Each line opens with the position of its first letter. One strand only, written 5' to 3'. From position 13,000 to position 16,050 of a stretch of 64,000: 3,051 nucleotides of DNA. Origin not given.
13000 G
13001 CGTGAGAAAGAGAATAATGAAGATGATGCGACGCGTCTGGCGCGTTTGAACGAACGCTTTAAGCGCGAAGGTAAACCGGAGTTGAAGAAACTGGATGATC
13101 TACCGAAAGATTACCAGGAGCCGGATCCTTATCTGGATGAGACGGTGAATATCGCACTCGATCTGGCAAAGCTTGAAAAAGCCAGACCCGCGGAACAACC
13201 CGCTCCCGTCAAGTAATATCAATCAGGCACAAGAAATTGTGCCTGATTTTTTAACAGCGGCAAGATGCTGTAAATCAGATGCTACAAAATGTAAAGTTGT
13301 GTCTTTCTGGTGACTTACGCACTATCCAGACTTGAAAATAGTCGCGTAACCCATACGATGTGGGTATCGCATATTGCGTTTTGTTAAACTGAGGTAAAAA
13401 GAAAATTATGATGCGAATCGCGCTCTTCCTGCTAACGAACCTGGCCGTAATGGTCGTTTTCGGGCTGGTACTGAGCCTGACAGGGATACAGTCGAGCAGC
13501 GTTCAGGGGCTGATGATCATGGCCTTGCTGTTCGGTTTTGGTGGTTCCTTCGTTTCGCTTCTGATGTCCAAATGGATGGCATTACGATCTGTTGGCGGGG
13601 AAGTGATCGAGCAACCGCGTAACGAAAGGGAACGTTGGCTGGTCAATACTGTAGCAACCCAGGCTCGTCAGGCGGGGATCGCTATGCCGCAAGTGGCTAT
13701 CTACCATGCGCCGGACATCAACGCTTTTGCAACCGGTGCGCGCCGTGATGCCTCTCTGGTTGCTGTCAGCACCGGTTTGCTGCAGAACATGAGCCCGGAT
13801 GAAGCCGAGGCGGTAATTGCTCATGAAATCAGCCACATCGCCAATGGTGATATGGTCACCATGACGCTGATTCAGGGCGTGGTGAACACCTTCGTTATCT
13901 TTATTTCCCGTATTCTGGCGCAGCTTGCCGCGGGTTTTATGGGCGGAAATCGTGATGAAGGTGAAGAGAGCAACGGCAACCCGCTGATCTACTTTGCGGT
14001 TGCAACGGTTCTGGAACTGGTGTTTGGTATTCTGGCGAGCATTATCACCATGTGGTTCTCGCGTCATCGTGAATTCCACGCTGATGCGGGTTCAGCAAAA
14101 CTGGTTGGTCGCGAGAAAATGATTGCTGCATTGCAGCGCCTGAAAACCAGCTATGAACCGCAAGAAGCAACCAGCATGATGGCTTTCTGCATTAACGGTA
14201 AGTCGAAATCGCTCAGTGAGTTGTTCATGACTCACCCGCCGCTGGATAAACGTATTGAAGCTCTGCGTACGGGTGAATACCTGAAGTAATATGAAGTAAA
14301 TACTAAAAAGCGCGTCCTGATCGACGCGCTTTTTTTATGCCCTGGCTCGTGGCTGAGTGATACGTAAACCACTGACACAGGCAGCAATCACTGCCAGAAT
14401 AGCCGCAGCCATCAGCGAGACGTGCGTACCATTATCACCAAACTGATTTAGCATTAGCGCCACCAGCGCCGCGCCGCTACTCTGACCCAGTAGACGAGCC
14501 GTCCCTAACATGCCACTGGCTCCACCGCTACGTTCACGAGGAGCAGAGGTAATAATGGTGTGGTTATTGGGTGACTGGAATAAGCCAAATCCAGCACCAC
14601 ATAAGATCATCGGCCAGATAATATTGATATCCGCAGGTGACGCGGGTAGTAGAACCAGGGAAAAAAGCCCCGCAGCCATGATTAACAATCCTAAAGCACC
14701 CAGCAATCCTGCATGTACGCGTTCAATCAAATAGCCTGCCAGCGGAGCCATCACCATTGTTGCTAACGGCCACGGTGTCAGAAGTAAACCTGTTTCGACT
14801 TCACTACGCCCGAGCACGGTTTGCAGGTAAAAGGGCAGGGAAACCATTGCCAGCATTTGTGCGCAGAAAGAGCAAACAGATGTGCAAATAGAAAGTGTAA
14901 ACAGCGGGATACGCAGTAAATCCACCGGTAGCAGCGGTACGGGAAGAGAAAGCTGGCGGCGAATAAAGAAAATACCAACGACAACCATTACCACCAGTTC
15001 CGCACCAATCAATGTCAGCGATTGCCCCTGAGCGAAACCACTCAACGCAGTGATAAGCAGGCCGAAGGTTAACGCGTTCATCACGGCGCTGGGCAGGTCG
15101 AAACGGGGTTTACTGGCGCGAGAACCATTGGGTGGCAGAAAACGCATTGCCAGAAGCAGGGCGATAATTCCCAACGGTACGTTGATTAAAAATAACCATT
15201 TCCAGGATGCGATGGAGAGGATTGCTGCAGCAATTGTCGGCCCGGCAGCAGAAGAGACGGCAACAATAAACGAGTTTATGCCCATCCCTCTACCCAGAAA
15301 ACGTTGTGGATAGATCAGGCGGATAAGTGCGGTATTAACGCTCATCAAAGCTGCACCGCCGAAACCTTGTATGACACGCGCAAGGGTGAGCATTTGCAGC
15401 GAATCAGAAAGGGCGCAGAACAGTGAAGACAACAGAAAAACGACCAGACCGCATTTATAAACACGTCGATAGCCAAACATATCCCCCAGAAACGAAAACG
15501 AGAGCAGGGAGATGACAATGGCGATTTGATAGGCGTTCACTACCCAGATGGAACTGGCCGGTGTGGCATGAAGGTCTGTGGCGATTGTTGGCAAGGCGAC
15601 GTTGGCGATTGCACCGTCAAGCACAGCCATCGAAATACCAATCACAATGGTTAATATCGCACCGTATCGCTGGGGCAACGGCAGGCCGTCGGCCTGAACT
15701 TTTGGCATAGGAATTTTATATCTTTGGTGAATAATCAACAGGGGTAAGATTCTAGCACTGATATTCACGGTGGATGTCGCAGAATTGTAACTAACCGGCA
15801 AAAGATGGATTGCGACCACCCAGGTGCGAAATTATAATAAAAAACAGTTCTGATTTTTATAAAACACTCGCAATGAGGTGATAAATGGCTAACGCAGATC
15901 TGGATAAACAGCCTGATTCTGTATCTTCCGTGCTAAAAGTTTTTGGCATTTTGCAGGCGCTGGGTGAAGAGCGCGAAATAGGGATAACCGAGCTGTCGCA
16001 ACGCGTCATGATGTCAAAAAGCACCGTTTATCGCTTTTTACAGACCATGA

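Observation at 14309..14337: htpX terminator hairpin doubles as the coding 3' end of convergent yebQ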

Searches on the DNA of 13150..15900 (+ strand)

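Call 7: search_dna_similar(query=window:13300-15900:+, collection=ecoli_genomes, mode=near, max_rows=10)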
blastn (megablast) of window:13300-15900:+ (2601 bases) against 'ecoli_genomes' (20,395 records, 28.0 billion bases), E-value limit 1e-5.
Records with a match: 5423; places in all: 5427; records where one place covers at least 80% of the query: 5420.
Genomes with a match: 5423 of 5426; with a place that covers at least 80% of the query: 5420. Places per genome that has any: lowest 1, median 1, highest 3. On chromosomes: 5426 places; on plasmids: 1.
Best place of each record, by identity: >=99% 1; 95-99% 5422.
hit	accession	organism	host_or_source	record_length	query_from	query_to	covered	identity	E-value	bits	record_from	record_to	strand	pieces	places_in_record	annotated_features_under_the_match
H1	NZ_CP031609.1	Escherichia coli strain N3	Homo sapiens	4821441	1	2601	100%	100.0%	0e+0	4804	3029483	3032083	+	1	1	yebQ: MFS transporter | htpX: protease HtpX | kdgR: DNA-binding transcriptional regulator KdgR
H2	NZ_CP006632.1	Escherichia coli PCN033 strain PCN033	-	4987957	1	2601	100%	98.9%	0e+0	4668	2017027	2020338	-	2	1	yebQ: MFS transporter | htpX: protease HtpX | tnpA: IS200/IS605-like element IS200C family transposase | kdgR: DNA-binding transcriptional regulator KdgR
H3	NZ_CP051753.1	Escherichia coli strain SCU-102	Homo sapiens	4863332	1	2601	100%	98.9%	0e+0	4668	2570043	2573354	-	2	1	yebQ: MFS transporter | htpX: protease HtpX | tnpA: IS200/IS605-like element IS200C family transposase | kdgR: DNA-binding transcriptional regulator KdgR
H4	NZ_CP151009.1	Escherichia coli strain 19KM1776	Dog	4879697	1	2601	100%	98.9%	0e+0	4668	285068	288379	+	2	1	yebQ: MFS transporter | htpX: protease HtpX | tnpA: IS200/IS605-like element IS200C family transposase | kdgR: DNA-binding transcriptional regulator KdgR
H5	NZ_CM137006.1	Escherichia coli strain 7CC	Mink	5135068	1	2601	100%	98.9%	0e+0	4668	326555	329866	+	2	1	yebQ: MFS transporter | htpX: protease HtpX | tnpA: IS200/IS605-like element IS200C family transposase | kdgR: DNA-binding transcriptional regulator KdgR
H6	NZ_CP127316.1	Escherichia coli strain Ch1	Gallus gallus domesticus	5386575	1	2601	100%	98.7%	0e+0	4621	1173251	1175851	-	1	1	yebQ: MFS transporter | htpX: protease HtpX | kdgR: DNA-binding transcriptional regulator KdgR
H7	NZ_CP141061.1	Escherichia coli strain KE55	Homo sapiens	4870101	1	2601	100%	98.7%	0e+0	4621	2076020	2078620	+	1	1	yebQ: MFS transporter | htpX: protease HtpX | kdgR: DNA-binding transcriptional regulator KdgR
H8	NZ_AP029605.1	Escherichia coli strain 2022H047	Homo sapiens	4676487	1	2601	100%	98.7%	0e+0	4621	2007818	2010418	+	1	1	yebQ: MFS transporter | htpX: protease HtpX | kdgR: DNA-binding transcriptional regulator KdgR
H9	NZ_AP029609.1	Escherichia coli strain 2022H048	Homo sapiens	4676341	1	2601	100%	98.7%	0e+0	4621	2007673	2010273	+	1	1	yebQ: MFS transporter | htpX: protease HtpX | kdgR: DNA-binding transcriptional regulator KdgR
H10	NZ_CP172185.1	Escherichia coli strain GF60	chicken meat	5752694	1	2601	100%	98.7%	0e+0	4634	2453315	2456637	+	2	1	yebQ: MFS transporter | htpX: protease HtpX | tnpA: IS200/IS605-like element IS200C family transposase | kdgR: DNA-binding transcriptional regulator KdgR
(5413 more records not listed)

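Call 9: get_annotated_region(hit=H1, flank=500)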
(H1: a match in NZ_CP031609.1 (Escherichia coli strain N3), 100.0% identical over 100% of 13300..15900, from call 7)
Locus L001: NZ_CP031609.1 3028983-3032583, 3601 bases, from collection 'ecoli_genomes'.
description: Escherichia coli strain N3 chromosome, complete genome
organism: Escherichia coli strain N3 (NCBI taxid 562)
replicon: chromosome; assembly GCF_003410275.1
host: Homo sapiens; source: Rectal swab; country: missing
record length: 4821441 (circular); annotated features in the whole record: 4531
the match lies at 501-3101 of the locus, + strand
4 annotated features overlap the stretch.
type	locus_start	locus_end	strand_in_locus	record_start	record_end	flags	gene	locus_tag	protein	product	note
CDS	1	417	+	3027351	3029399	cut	prc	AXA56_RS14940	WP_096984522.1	carboxy terminal-processing peptidase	-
CDS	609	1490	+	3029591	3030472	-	htpX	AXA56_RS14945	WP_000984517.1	protease HtpX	-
CDS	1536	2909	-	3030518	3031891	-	yebQ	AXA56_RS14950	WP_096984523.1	MFS transporter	-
CDS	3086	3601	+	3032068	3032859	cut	kdgR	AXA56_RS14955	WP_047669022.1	DNA-binding transcriptional regulator KdgR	-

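Call 10: get_annotated_region(hit=H2, flank=500)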
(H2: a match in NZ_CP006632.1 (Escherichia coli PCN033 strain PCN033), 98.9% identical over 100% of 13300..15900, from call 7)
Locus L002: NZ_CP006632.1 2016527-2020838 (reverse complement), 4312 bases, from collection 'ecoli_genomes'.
description: Escherichia coli PCN033 chromosome, complete genome
organism: Escherichia coli PCN033 strain PCN033 (NCBI taxid 1001989)
replicon: chromosome; assembly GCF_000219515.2
host: -; source: -; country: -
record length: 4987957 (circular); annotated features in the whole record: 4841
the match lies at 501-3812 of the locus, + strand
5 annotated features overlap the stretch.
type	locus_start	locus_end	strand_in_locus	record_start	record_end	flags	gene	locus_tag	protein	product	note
CDS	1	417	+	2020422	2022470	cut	prc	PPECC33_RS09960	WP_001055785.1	carboxy terminal-processing peptidase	-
CDS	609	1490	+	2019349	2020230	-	htpX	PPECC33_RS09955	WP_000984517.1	protease HtpX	-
CDS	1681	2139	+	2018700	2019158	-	tnpA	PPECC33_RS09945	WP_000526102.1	IS200/IS605-like element IS200C family transposase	-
CDS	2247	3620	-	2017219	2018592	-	yebQ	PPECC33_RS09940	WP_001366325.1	MFS transporter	-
CDS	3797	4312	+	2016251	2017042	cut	kdgR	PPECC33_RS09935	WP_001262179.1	DNA-binding transcriptional regulator KdgR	-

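Call 41: search_dna_similar(query=window:14275-14355:+, collection=ecoli_genomes, mode=near, max_rows=30, rows=spread)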
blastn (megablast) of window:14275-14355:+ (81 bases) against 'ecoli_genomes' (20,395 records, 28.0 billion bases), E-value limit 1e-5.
Records with a match: 5423; places in all: 5424; records where one place covers at least 80% of the query: 5413.
Genomes with a match: 5423 of 5426; with a place that covers at least 80% of the query: 5413. Places per genome that has any: lowest 1, median 1, highest 2. On chromosomes: 5423 places; on plasmids: 1.
Best place of each record, by identity: >=99% 75; 95-99% 5287; 90-95% 61.
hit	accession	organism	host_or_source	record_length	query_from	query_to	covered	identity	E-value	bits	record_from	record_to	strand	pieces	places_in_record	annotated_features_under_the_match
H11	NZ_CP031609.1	Escherichia coli strain N3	Homo sapiens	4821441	1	81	100%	100.0%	6e-34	150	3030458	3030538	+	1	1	yebQ: MFS transporter | htpX: protease HtpX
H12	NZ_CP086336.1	Escherichia coli strain EBJ001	Homo sapiens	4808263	1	81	100%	98.8%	3e-32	145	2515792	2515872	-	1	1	yebQ: MFS transporter | htpX: protease HtpX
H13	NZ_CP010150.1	Escherichia coli strain D7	dog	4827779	1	81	100%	98.8%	3e-32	145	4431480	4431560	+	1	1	yebQ: MFS transporter | htpX: protease HtpX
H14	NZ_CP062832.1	Escherichia coli strain Res13-Lact-PER04-33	Sus scrofa domesticus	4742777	1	81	100%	98.8%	3e-32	145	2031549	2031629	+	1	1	yebQ: MFS transporter | htpX: protease HtpX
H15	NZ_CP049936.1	Escherichia coli strain JL05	milk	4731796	1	81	100%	98.8%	3e-32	145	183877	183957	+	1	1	yebQ: MFS transporter | htpX: protease HtpX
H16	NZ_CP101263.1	Escherichia coli strain EC21Z-063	Homo sapiens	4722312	1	81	100%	98.8%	3e-32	145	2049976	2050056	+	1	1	yebQ: MFS transporter | htpX: protease HtpX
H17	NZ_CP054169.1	Escherichia coli strain STO_Bone1B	Homo sapiens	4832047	1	81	100%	98.8%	3e-32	145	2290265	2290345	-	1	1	yebQ: MFS transporter | htpX: protease HtpX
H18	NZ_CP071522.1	Escherichia coli strain UPEC129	Homo sapiens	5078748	1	81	100%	98.8%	3e-32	145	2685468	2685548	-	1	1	yebQ: MFS transporter | htpX: protease HtpX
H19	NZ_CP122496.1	Escherichia coli strain a7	duck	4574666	1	81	100%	98.8%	3e-32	145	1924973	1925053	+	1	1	yebQ: MFS transporter | htpX: protease HtpX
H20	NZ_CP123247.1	Escherichia coli strain YZMc10-2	chicken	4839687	1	81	100%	98.8%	3e-32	145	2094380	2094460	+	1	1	yebQ: MFS transporter | htpX: protease HtpX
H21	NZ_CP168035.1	Escherichia coli strain EC23HZZ201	pig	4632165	1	81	100%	98.8%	3e-32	145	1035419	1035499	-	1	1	yebQ: MFS transporter | htpX: protease HtpX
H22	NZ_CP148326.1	Escherichia coli strain Z1323HEC0475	Homo sapiens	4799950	1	81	100%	98.8%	3e-32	145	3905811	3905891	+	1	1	yebQ: MFS transporter | htpX: protease HtpX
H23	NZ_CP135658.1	Escherichia coli strain TUM10008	missing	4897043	1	81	100%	98.8%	3e-32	145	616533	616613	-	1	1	yebQ: MFS transporter | htpX: protease HtpX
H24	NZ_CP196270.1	Escherichia coli strain AH20K059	Homo sapiens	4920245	1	81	100%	98.8%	3e-32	145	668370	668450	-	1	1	yebQ: MFS transporter | htpX: protease HtpX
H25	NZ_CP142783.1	Escherichia coli strain SX12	Sheep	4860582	1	81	100%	98.8%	3e-32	145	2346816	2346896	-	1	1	yebQ: MFS transporter | htpX: protease HtpX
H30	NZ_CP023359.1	Escherichia coli strain 1943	canine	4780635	1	81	100%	97.5%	1e-30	139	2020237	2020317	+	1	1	yebQ: MFS transporter | htpX: protease HtpX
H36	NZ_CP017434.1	Escherichia coli O157:H7 strain 1130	Cattle Hide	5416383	1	81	100%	96.3%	6e-29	134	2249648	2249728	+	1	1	yebQ: MFS transporter | htpX: protease HtpX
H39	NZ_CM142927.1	Escherichia coli strain UCPROB-002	Homo sapiens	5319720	1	81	100%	94.0%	4e-26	124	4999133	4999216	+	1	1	yebQ: MFS transporter | htpX: protease HtpX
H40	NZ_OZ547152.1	Escherichia coli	Homo sapiens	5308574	1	52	64%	100.0%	8e-18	97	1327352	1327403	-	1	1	htpX: protease HtpX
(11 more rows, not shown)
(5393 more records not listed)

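Call 42: get_annotated_region(hit=H12, flank=40)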
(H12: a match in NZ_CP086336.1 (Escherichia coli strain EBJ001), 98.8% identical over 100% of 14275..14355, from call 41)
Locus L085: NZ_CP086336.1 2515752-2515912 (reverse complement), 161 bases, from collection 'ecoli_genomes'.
description: Escherichia coli strain EBJ001 chromosome, complete genome
organism: Escherichia coli strain EBJ001 (NCBI taxid 562)
replicon: chromosome; assembly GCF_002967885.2
host: Homo sapiens; source: urine; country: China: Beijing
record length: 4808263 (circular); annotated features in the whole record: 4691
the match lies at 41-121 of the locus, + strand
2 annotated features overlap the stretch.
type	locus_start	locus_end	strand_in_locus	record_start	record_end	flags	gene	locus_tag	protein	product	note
CDS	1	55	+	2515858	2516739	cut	htpX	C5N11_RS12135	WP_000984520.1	protease HtpX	-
CDS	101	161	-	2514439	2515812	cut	yebQ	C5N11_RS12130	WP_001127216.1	MFS transporter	-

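Call 43: get_annotated_region(hit=H30, flank=40)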
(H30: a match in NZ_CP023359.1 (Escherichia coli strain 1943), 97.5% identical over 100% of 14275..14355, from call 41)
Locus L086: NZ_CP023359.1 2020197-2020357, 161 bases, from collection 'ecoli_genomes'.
description: Escherichia coli strain 1943 chromosome, complete genome
organism: Escherichia coli strain 1943 (NCBI taxid 562)
replicon: chromosome; assembly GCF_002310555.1
host: canine; source: missing; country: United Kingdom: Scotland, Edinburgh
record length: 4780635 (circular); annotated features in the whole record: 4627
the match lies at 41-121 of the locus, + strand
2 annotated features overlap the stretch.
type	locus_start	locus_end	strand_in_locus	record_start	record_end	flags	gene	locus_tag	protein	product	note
CDS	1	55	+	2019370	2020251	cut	htpX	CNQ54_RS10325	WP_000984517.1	protease HtpX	-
CDS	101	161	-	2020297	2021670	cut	yebQ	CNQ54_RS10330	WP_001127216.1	MFS transporter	-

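Call 44: get_annotated_region(hit=H36, flank=40)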
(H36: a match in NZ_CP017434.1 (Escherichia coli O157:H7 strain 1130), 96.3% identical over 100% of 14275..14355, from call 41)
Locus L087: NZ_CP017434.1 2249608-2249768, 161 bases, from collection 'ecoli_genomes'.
description: Escherichia coli O157:H7 strain 1130 chromosome, complete genome
organism: Escherichia coli O157:H7 strain 1130 (NCBI taxid 83334)
replicon: chromosome; assembly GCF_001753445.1
host: -; source: Cattle Hide; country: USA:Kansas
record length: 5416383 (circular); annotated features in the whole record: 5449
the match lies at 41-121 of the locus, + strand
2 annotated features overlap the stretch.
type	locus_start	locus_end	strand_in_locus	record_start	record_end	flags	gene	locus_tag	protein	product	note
CDS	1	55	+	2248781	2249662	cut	htpX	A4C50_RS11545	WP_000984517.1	protease HtpX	-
CDS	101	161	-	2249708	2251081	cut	yebQ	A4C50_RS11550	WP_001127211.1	MFS transporter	-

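Call 45: get_annotated_region(hit=H39, flank=40)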
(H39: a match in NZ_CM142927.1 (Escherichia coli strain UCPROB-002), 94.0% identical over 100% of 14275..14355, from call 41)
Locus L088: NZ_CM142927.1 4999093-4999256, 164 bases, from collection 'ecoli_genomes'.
description: Escherichia coli strain UCPROB-002 chromosome, whole genome shotgun sequence
organism: Escherichia coli strain UCPROB-002 (NCBI taxid 562)
replicon: chromosome; assembly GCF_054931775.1
host: Homo sapiens; source: fecal sample; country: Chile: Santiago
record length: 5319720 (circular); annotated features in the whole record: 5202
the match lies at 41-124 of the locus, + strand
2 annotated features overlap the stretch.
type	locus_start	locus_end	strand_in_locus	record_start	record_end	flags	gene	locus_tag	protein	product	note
CDS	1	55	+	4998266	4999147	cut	htpX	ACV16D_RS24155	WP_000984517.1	protease HtpX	-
CDS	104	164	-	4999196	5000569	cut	yebQ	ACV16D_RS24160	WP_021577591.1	MFS transporter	-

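Call 46: get_annotated_region(hit=H40, flank=1500)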
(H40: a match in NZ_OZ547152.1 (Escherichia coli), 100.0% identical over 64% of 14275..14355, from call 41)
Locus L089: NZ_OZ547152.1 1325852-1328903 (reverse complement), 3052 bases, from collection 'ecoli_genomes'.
description: Escherichia coli isolate AHB7 chromosome 1, complete sequence
organism: Escherichia coli (NCBI taxid 562)
replicon: chromosome; assembly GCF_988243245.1
host: Homo sapiens; source: blood culture; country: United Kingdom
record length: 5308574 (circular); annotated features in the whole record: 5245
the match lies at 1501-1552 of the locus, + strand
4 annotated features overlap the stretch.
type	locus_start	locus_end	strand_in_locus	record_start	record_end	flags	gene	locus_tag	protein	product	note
CDS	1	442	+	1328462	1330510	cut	prc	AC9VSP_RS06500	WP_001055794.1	carboxy terminal-processing peptidase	-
CDS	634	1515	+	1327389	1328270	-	htpX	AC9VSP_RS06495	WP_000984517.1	protease HtpX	-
CDS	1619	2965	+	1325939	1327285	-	-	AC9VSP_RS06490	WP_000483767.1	IS4-like element IS4 family transposase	-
CDS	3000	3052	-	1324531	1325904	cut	yebQ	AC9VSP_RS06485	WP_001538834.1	MFS transporter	-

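Call 50: search_rna_families(source=window, start=13150, end=14500, threshold=evalue, max_evalue=5)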
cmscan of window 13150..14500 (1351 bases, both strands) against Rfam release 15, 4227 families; matches with E-value up to 5: 6.
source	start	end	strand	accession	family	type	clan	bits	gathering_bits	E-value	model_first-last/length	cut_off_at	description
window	14285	14339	+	RF02054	STnc420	Gene; sRNA;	-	26.7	70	0.012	1-58/58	no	Salmonella enterica sRNA STnc420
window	14269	14336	+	RF02057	STnc40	Gene; sRNA;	-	24.1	45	0.18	1-70/70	no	Salmonella enterica sRNA STnc40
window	13725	13801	+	RF02674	AsdA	Gene; antisense;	-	24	52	0.026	1-81/81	no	antisense RNA of dnaA mRNA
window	14276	14334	+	RF02503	Atu_C9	Gene; sRNA;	-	23.5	40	0.00091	128-192/192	no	Rhizobiales sRNA Atu_C9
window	14302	14471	-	RF00513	Trp_leader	Cis-reg; leader;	-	23.4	41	0.052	1-100/100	no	Tryptophan operon leader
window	14287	14338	+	RF00506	Thr_leader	Cis-reg; leader;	-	17.1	55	3.2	1-118/118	no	Threonine operon leader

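Call 59: search_dna_similar(query=L002:1500-1580:+, collection=ecoli_genomes, mode=near, max_rows=8)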
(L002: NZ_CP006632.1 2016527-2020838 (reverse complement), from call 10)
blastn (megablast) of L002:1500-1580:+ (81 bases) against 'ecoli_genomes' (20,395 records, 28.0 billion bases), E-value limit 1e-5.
Records with a match: 5107; places in all: 12687; records where one place covers at least 80% of the query: 188.
Genomes with a match: 4686 of 5426; with a place that covers at least 80% of the query: 188. Places per genome that has any: lowest 1, median 1, highest 34. On chromosomes: 12207 places; on plasmids: 480.
Best place of each record, by identity: >=99% 533; 95-99% 4381; 90-95% 175; 80-90% 18.
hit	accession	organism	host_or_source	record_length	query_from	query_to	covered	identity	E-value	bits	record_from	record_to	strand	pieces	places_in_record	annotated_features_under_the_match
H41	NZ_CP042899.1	Escherichia coli strain CFSAN061763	missing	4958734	1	81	100%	100.0%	6e-34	150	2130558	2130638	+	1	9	none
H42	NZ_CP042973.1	Escherichia coli strain CFSAN061768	missing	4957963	1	81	100%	100.0%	6e-34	150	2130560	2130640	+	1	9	none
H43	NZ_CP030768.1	Escherichia coli strain 2017C-4173W12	missing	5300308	1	81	100%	100.0%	6e-34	150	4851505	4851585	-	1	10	none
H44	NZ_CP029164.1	Escherichia coli strain 104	chicken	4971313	1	81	100%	100.0%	6e-34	150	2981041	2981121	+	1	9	none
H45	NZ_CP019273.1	Escherichia coli strain 13P477T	pig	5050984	1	81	100%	100.0%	6e-34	150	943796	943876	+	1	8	none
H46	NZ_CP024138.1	Escherichia coli strain 14EC020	clinical patient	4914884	1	81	100%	100.0%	6e-34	150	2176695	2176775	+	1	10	none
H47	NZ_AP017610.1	Escherichia coli strain 20Ec-P-124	Sus scrofa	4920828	1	81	100%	100.0%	6e-34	150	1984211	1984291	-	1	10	none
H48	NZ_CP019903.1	Escherichia coli strain MDR_56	Homo sapiens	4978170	1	81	100%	100.0%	6e-34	150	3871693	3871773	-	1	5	none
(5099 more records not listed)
